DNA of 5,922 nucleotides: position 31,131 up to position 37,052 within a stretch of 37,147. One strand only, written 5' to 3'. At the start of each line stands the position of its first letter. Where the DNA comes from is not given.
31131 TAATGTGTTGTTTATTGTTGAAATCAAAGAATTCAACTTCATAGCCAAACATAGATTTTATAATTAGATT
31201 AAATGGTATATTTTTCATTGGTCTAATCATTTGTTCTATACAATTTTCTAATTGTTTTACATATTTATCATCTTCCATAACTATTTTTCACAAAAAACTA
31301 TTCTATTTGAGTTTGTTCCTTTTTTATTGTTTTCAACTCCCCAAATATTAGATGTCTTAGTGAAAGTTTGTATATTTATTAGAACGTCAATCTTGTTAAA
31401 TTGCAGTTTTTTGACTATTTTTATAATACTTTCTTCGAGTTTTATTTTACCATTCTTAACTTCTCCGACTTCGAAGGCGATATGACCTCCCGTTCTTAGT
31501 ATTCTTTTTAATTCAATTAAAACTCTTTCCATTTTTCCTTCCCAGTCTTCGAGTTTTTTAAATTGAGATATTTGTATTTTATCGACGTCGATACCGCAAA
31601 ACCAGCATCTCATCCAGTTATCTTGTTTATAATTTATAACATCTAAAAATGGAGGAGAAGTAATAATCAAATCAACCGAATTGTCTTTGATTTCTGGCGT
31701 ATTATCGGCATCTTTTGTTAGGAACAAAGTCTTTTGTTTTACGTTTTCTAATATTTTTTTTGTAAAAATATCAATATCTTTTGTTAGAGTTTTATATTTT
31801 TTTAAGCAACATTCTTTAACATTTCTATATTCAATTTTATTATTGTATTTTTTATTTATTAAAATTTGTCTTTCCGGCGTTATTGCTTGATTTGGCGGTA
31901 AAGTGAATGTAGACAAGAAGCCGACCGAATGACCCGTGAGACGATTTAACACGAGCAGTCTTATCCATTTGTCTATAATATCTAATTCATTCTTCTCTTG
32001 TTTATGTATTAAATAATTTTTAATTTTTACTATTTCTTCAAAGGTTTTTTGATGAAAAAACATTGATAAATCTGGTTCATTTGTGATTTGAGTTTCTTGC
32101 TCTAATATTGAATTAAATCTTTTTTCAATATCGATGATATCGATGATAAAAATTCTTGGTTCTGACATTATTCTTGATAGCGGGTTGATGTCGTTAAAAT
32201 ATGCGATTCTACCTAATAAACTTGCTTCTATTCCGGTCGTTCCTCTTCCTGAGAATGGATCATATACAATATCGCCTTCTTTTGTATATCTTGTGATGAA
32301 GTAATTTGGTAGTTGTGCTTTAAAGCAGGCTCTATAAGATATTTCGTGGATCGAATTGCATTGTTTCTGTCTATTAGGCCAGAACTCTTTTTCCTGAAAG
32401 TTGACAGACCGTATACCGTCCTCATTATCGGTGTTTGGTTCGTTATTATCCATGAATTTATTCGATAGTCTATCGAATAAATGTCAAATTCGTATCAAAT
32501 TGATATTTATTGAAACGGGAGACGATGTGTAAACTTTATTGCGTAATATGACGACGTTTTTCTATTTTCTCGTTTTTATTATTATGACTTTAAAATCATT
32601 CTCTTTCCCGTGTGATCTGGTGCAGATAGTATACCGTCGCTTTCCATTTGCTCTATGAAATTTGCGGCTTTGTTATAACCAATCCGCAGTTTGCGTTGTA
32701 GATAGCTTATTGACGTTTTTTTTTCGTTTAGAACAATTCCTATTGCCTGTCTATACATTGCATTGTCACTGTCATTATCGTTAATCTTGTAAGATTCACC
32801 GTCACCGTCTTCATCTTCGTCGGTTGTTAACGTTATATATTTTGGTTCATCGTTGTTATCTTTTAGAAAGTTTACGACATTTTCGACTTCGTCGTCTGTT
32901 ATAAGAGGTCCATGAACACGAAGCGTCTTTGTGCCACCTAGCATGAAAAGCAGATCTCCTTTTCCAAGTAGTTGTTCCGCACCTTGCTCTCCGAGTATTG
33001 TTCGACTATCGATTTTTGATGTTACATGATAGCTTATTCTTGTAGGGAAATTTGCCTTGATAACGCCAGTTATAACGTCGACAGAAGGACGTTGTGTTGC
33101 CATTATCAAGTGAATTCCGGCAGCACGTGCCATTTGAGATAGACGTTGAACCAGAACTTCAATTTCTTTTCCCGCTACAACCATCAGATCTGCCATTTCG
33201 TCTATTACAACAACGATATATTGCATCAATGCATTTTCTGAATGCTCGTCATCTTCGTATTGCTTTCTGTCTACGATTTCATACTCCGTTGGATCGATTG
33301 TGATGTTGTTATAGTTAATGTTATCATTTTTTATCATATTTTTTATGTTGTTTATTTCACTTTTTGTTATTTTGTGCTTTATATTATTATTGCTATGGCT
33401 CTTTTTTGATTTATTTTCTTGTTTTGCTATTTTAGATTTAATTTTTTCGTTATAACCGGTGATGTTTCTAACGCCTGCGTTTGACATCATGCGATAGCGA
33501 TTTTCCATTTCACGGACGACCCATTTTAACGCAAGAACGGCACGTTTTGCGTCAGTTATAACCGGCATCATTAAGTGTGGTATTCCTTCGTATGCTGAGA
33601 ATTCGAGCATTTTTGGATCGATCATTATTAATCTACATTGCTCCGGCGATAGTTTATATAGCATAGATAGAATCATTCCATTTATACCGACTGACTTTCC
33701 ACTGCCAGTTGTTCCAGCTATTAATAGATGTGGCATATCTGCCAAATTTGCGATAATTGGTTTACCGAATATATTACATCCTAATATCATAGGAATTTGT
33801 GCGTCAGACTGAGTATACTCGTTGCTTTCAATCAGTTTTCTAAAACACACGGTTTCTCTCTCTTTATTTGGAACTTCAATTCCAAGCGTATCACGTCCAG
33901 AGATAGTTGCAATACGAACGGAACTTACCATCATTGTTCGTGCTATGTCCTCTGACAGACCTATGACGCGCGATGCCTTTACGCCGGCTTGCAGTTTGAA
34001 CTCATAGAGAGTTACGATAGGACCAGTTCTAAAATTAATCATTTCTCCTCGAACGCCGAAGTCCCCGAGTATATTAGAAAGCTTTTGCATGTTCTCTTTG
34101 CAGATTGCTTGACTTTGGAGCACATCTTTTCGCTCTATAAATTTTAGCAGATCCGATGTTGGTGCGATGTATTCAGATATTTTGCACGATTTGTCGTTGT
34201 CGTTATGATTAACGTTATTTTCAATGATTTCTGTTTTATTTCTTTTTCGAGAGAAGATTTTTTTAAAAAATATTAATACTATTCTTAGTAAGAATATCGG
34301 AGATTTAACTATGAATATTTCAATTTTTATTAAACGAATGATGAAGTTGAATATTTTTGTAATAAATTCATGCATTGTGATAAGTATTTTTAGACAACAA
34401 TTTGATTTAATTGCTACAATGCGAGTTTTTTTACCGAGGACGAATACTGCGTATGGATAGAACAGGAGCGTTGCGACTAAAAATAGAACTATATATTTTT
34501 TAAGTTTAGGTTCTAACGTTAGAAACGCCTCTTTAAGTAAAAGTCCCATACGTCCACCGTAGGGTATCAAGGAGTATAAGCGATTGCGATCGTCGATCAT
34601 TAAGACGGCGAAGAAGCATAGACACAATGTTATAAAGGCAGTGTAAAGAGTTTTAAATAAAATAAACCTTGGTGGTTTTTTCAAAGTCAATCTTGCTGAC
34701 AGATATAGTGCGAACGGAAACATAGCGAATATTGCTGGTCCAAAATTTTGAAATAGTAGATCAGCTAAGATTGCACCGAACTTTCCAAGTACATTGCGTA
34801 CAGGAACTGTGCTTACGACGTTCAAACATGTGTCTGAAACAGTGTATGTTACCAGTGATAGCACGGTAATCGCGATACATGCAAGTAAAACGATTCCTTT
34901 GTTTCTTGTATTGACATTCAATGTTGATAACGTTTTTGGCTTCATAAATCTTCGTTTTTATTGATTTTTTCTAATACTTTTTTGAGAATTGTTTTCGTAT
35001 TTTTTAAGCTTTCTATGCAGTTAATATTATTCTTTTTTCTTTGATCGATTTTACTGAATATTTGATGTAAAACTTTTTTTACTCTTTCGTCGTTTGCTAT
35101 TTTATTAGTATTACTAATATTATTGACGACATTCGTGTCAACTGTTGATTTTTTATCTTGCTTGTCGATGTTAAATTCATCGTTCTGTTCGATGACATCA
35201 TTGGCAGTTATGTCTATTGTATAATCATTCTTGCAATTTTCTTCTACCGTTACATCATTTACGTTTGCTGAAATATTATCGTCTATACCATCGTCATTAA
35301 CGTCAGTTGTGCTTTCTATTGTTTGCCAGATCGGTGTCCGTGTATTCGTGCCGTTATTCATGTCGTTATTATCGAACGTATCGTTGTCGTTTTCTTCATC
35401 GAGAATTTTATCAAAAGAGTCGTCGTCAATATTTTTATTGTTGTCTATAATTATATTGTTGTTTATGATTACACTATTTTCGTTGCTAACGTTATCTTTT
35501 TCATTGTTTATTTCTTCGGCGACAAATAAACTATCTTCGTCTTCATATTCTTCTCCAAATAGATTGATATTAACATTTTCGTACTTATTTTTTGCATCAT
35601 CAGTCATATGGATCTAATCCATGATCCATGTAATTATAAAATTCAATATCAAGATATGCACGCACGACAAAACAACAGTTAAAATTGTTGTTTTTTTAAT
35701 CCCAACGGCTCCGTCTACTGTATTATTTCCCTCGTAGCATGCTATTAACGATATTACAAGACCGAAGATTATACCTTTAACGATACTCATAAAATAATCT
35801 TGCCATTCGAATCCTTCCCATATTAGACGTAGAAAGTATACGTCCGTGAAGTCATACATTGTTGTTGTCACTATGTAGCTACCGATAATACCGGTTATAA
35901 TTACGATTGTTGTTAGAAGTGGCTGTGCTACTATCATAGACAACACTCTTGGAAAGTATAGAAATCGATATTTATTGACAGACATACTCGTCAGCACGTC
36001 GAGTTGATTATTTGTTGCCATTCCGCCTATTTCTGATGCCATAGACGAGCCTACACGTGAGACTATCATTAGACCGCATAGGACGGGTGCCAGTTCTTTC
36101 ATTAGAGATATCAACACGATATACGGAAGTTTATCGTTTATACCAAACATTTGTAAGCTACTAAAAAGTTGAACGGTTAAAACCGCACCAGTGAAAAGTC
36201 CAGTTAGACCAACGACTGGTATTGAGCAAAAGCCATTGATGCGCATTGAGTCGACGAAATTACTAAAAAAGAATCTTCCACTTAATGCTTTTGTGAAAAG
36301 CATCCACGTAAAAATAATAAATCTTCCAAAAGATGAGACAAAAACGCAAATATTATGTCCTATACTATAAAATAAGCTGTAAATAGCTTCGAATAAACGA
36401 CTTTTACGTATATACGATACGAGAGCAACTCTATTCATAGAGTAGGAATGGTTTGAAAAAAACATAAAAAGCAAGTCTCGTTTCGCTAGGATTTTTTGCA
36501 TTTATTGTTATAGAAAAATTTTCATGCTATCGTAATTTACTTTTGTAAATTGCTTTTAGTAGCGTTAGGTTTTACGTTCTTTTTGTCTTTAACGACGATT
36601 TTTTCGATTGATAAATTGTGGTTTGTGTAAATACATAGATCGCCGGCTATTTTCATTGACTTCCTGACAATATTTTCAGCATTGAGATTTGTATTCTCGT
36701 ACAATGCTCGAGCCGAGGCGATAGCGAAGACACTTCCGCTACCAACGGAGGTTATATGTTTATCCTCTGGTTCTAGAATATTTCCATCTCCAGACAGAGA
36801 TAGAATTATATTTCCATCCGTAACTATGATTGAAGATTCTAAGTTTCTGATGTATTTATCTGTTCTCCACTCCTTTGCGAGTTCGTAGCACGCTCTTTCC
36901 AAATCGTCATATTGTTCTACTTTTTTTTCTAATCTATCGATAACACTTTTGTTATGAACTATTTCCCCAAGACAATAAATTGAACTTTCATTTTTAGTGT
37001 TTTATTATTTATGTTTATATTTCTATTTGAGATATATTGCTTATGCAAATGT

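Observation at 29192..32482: Compact restriction-modification-like island with two chemically different methyltransferases around a small nuclease candidate, inserted between dnaE and ftsK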

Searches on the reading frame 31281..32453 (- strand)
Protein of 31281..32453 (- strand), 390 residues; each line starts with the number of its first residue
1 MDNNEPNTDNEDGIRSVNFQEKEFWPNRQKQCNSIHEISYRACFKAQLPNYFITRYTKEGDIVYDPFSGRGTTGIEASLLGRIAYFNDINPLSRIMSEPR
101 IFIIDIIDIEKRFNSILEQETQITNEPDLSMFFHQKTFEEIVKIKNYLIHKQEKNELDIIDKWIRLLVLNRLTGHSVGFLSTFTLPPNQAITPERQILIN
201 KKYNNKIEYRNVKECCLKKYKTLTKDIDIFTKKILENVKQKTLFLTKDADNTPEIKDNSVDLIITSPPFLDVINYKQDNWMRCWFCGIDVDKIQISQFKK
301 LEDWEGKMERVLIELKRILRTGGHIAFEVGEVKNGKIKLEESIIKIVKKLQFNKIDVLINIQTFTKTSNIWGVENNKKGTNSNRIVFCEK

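Call 3: search_protein_families(library=pfam, proteins=[window:31281-32453:-], max_evalue=1)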
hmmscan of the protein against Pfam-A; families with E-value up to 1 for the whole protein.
window:31281-32453:- (390 aa): 4 families
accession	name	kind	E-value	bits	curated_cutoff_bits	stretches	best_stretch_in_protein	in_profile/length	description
PF01555.25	N6_N4_Mtase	-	9.8e-19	68.6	26.7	2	22-89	141-211/221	DNA methylase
PF01170.24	UPF0020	-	6.8e-07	29.6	22.3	2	57-85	26-54/197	RMKL-like, methyltransferase domain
PF03141.22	Methyltransf_29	-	0.0029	16.7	23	1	303-380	193-274/506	Putative S-adenosyl-L-methionine-dependent methyltransferase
PF08241.18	Methyltransf_11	-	0.014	16.5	21.2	0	307-327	75-95/95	Methyltransferase domain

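Call 4: search_protein_families(library=ncbifam, proteins=[window:31281-32453:-], max_evalue=1)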
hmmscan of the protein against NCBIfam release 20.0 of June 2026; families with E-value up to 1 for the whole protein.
window:31281-32453:- (390 aa): 7 families
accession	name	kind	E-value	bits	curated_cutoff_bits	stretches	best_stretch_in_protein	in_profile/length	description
NF050803.1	DnaMtaseCcrMCaul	equivalog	2.6e-06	26.6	830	1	53-83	199-229/350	adenine-specific DNA-methyltransferase CcrM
TIGR01177.1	TIGR01177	hypoth_equivalog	1.3e-05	24.6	316.55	1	58-89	181-212/330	TIGR01177 family methyltransferase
NF042963.1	DUF1156_antiphage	equivalog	0.00061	18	1000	1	54-97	179-221/960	anti-phage-associated DUF1156 domain-containing protein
NF010253.0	PRK13699.1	subfamily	0.00095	18.9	244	1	52-82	156-186/226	DNA methyltransferase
NF008572.0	PRK11524.1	equivalog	0.00095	18.4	292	1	53-83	208-238/294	adenine-specific DNA-methyltransferase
NF011528.0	PRK14968.1-2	equivalog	0.0043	16.6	171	0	254-302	102-149/205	putative methyltransferase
NF040538.1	methyl_ArsM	equivalog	0.023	13.9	500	0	238-266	150-178/356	arsinothricin biosynthesis methyltransferase ArsM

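Call 5: search_protein_families(library=padloc, proteins=[window:31281-32453:-], max_evalue=1)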
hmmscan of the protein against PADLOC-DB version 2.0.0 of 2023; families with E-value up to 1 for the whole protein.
window:31281-32453:- (390 aa): 54 families (the best 25 are shown)
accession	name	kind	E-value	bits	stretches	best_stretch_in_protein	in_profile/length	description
PDLC03325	MTase_II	-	9.4e-134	444.3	1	18-389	50-422/426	Type II methyltransferase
PDLC03353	MTase_II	-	5e-27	93.1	2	238-362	7-117/260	Type II methyltransferase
PDLC03350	MTase_II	-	6.5e-21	73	2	220-373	37-171/312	Type II methyltransferase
PDLC03224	MTase_II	-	4.2e-20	70.1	1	37-294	70-331/481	Type II methyltransferase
PDLC03322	MTase_II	-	8.6e-17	59.1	1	27-271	31-273/446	Type II methyltransferase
PDLC03239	MTase_II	-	2.6e-16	57.4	1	40-374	71-420/442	Type II methyltransferase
PDLC03351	MTase_II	-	3.6e-15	54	2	25-91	112-178/348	Type II methyltransferase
PDLC03376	MTase_II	-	1.8e-14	52.2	2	24-93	21-90/249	Type II methyltransferase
PDLC02541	PglX|PglXI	-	1.6e-13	47.7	2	221-334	454-573/919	PglXI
PDLC03387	MTase_II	-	6.2e-13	46.5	2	39-89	213-263/289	Type II methyltransferase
PDLC03380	MTase_II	-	2.7e-12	44.6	1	27-288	26-291/393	Type II methyltransferase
PDLC03283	MTase_II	-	1.1e-11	42.6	2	41-89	211-259/352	Type II methyltransferase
PDLC03249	MTase_II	-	1.4e-11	41.9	2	28-134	100-213/541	Type II methyltransferase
PDLC03371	MTase_II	-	1.5e-11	42.3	2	36-82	187-233/260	Type II methyltransferase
PDLC03312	MTase_II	-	2.8e-11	39.9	2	50-116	805-871/1344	Type II methyltransferase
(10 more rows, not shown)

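Call 8: search_solved_structures(query=window:31281-32453:-, max_evalue=0.01)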
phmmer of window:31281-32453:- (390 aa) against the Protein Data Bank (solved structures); distinct sequences matched with E-value up to 0.01: 5.
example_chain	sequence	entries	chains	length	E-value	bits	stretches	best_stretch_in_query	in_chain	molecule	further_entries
8s9n_A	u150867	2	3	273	1.2e-07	34.1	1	41-90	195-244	DNA cytosine-N4 methyltransferase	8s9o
8s9m_A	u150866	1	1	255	4.2e-06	29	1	41-90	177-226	DNA cytosine-N4 methyltransferase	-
2zie_A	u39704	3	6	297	8.1e-05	24.8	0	41-92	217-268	Putative modification methylase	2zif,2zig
1boo_A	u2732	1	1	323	0.00064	21.9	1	36-82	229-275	PROTEIN (N-4 CYTOSINE-SPECIFIC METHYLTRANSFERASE PVU II)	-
6pbd_A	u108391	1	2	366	0.0099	17.9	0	53-83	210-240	Modification methylase CcrMI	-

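Call 59: search_protein_families(library=pfam, proteins=[L001:6285-7841:-], max_evalue=0.00001)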
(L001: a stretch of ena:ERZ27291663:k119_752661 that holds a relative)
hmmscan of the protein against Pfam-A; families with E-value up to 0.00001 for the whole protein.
L001:6285-7841:- (518 aa): 0 families

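Call 60: search_dna_similar(query=window:31281-32453:-, collection=plasmids, mode=protein, max_rows=12)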
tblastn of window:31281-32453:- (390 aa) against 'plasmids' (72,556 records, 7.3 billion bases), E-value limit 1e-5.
Records with a match: 16; places in all: 16; records where one place covers at least 80% of the query: 10.
Best place of each record, by identity: <60% 16.
By first word of the organism name: Acetobacter 2; Salmonella 2; Bradyrhizobium 2; Sulfitobacter 1; Deferribacter 1; Priestia 1; Helicobacter 1; Halorarius 1; Rhizobium 1; Parabacteroides 1; and 3 more.
By predicted mobility (MOB-suite, as given by PLSDB): non-mobilizable 9; conjugative 4; mobilizable 3.
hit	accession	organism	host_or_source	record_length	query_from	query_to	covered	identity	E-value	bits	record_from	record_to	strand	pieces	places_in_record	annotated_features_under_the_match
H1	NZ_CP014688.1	Acetobacter persici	water kefir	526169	23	390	94%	37.5%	2e-79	273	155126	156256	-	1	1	DNA methyltransferase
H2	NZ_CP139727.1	Sulfitobacter faviae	Bacterial Culture,hydrothermal vent ...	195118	24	390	94%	37.0%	6e-74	257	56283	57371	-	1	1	DNA methyltransferase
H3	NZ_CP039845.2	Acetobacter pasteurianus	whole organism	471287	23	390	94%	36.4%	6e-73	254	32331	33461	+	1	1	DNA methyltransferase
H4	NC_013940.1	Deferribacter desulfuricans SSM1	-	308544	35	335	77%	31.3%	1e-27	122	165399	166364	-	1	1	DNA methyltransferase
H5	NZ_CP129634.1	Priestia aryabhattai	bacterial culture,soil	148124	29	353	83%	24.7%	7e-12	75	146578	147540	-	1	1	DNA methyltransferase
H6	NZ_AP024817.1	Helicobacter sp. NHP19-003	Canis lupus familiaris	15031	30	356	84%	24.1%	2e-6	58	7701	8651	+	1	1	DNA methyltransferase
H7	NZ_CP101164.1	Halorarius halobius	cell culture,salt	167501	33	357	83%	24.2%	3e-20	100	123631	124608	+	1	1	DNA methyltransferase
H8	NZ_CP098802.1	Rhizobium anhuiense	Trifolium dubium,Cell culture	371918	33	368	86%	23.3%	6e-9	66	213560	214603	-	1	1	DNA methyltransferase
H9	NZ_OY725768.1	Parabacteroides distasonis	-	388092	39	359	82%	23.5%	4e-6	57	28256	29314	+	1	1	DNA methyltransferase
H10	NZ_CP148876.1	Salmonella enterica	Homo sapiens,single cell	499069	35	347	80%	24.0%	3e-12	76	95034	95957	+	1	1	DNA methyltransferase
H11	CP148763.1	Salmonella enterica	Pig,single cell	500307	35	347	80%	23.7%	2e-12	76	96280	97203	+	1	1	DNA methyltransferase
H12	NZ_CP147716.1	Bradyrhizobium sp. 27S5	-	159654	40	336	76%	24.3%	7e-9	65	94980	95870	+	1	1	DNA methyltransferase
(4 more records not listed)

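Call 61: search_dna_similar(query=window:31281-32453:-, collection=phages, mode=protein, max_rows=12)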
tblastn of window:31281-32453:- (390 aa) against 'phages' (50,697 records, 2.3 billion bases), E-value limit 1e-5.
Records with a match: 4; places in all: 4; records where one place covers at least 80% of the query: 0.
Best place of each record, by identity: <60% 4.
By first word of the organism name: Mycoplasma 2; Haloarcula 2.
By host as written in the record: Haloarcula japonica 2; Mycoplasma anserisalpingitidis MYCAV94 1; Mycoplasma anserisalpingitidis 1.
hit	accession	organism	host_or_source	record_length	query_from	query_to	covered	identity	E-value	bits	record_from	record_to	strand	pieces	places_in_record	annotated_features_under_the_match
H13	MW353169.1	Mycoplasma phage sp.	Mycoplasma anserisalpingitidis MYCAV94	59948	39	332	75%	29.9%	2e-18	93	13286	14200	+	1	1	hypothetical protein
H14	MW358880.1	Mycoplasma phage MGyu-2021a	Mycoplasma anserisalpingitidis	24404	39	332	75%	27.4%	1e-17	91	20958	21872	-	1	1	hypothetical protein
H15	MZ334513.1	Haloarcula virus HJTV-2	Haloarcula japonica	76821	39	284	63%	25.2%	2e-6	56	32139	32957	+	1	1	N4-cytosine Mtase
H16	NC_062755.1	Haloarcula virus HJTV-2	Haloarcula japonica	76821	39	284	63%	25.2%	2e-6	56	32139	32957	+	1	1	DNA methyltransferase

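Call 63: get_annotated_region(hit=H1, flank=4000)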
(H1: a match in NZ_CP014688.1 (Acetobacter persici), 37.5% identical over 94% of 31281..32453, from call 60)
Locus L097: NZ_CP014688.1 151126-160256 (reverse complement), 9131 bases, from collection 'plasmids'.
description: Acetobacter persici strain TMW2.1084 plasmid pAC1084_1, complete sequence
organism: Acetobacter persici (NCBI taxid 1076596)
taxonomy: Bacteria; Pseudomonadota; Alphaproteobacteria; Rhodospirillales; Acetobacteraceae; Acetobacter; Acetobacter persici
host: -; source: water kefir; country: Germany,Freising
typing (MOB-suite, as given by PLSDB): non-mobilizable
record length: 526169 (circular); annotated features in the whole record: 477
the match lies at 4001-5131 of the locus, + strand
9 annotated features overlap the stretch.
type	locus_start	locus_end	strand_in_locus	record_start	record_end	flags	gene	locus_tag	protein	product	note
CDS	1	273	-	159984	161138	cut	-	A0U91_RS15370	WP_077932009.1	hypothetical protein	-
CDS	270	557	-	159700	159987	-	-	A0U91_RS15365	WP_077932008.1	hypothetical protein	-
CDS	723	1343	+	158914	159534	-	-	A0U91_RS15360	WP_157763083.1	hypothetical protein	-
CDS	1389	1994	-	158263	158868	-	-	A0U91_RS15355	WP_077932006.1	hypothetical protein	-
CDS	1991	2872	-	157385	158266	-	-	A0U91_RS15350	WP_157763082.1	hypothetical protein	-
CDS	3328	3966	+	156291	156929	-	-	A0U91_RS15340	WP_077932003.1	hypothetical protein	-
CDS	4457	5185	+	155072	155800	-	-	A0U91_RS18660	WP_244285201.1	DNA methyltransferase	-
CDS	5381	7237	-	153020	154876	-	-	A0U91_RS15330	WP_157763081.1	hypothetical protein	-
CDS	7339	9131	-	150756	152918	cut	-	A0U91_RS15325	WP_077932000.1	bifunctional DNA primase/polymerase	-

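Call 64: get_annotated_region(hit=H2, flank=4000)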
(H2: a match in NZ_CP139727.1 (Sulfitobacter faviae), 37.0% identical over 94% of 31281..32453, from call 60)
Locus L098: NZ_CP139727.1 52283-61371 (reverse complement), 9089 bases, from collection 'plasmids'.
description: Sulfitobacter faviae strain OXR-9 plasmid unnamed02, complete sequence
organism: Sulfitobacter faviae (NCBI taxid 1775881)
taxonomy: Bacteria; Pseudomonadota; Alphaproteobacteria; Rhodobacterales; Roseobacteraceae; Sulfitobacter; Sulfitobacter faviae
host: -; source: Bacterial Culture,hydrothermal vent plume; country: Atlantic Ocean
typing (MOB-suite, as given by PLSDB): mobilizable; relaxase MOBP
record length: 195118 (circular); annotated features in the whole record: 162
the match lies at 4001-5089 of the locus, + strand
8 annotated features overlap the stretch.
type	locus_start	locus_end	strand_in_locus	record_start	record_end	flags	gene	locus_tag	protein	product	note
CDS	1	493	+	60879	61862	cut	galE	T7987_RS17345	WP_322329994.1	UDP-glucose 4-epimerase GalE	GO:0006012 - galactose metabolic process [Evidence IEA]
CDS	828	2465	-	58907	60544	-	-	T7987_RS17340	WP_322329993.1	IS66 family transposase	-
CDS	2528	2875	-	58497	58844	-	tnpB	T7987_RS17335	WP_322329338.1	IS66 family insertion sequence element accessory protein TnpB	-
CDS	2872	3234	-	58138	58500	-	-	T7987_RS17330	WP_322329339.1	transposase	GO:0006313 - DNA transposition [Evidence IEA]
CDS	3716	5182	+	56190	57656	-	-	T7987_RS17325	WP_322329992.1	DNA methyltransferase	GO:0006306 - DNA methylation [Evidence IEA]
CDS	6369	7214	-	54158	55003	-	-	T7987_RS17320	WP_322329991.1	DUF4214 domain-containing protein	-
CDS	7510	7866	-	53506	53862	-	-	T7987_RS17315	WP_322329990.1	H-NS histone family protein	-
CDS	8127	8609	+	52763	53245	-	-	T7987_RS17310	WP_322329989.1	DUF995 domain-containing protein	-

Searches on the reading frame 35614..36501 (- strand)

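Call 59: search_protein_families(library=pfam, proteins=[window:35614-36501:-], max_evalue=0.00001)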
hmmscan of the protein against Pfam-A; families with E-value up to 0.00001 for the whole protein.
window:35614-36501:- (295 aa): 1 family
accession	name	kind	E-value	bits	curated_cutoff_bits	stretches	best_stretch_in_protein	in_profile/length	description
PF02405.21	MlaE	-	1.9e-58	198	22.5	1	83-293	2-212/212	Permease MlaE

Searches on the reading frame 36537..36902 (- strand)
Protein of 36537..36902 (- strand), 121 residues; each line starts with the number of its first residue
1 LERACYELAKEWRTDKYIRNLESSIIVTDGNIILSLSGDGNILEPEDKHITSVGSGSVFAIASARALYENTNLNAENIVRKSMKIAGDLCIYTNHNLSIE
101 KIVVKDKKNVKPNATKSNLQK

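Call 59: search_protein_families(library=pfam, proteins=[window:36537-36902:-], max_evalue=0.00001)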
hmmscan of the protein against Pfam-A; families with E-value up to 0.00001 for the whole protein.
window:36537-36902:- (121 aa): 1 family
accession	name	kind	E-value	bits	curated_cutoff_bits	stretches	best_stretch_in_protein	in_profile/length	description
PF00227.31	Proteasome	-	2.9e-08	34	22.4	1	5-101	92-188/189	Proteasome subunit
